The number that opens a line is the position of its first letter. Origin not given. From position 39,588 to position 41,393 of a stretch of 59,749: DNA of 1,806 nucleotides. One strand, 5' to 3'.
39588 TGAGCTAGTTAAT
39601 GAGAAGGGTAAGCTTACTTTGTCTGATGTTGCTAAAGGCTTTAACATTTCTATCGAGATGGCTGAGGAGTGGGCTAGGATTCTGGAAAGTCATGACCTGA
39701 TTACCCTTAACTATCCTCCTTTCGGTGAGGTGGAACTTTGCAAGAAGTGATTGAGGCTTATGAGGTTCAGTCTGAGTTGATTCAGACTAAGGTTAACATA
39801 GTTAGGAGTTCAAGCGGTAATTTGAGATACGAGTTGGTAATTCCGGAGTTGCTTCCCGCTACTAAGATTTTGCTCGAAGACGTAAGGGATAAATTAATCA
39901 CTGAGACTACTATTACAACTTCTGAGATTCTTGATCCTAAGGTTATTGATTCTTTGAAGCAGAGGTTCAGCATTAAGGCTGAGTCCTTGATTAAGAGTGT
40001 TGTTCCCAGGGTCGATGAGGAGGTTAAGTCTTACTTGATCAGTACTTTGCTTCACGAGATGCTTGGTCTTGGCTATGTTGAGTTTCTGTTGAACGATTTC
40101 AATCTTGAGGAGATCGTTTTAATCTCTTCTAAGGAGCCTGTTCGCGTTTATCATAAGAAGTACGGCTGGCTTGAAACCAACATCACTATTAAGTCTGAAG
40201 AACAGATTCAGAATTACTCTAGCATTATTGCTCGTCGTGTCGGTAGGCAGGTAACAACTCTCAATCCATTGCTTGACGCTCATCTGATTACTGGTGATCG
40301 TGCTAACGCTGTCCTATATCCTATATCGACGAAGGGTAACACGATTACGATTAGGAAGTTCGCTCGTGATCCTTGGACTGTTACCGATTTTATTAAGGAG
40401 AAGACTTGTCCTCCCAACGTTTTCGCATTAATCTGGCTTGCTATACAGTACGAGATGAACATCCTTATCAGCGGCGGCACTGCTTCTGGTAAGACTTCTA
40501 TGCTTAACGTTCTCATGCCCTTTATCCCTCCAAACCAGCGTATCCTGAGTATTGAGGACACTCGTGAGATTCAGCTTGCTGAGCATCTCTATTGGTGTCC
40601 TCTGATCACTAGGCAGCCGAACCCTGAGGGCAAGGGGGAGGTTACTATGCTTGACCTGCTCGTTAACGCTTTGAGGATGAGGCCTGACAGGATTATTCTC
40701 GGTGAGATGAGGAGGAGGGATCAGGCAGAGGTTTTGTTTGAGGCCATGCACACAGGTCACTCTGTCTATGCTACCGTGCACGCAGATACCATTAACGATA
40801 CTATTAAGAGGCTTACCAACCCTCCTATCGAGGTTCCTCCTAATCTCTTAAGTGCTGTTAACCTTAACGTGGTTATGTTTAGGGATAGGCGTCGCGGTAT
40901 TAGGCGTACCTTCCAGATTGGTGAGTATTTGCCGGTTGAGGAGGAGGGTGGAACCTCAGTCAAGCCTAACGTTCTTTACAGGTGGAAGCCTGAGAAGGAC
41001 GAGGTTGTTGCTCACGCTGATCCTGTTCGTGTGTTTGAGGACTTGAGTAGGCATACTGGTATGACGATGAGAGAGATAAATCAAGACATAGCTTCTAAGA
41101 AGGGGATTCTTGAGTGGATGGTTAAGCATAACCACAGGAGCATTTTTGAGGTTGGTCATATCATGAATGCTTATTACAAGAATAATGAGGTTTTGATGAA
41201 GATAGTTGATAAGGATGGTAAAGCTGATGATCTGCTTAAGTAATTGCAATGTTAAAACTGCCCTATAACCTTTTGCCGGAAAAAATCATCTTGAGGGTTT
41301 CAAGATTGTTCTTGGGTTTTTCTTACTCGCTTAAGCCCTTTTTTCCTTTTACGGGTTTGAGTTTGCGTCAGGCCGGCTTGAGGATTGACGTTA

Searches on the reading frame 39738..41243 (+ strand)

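Call 11: search_protein_families(library=pfam, proteins=[window:39738-41243:+])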
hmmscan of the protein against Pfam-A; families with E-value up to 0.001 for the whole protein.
window:39738-41243:+ (501 aa): 1 family
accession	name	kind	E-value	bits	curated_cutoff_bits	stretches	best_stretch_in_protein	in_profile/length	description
PF00437.27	T2SSE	-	4.5e-34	118.1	24.9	1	195-365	100-261/370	Type II/IV secretion system protein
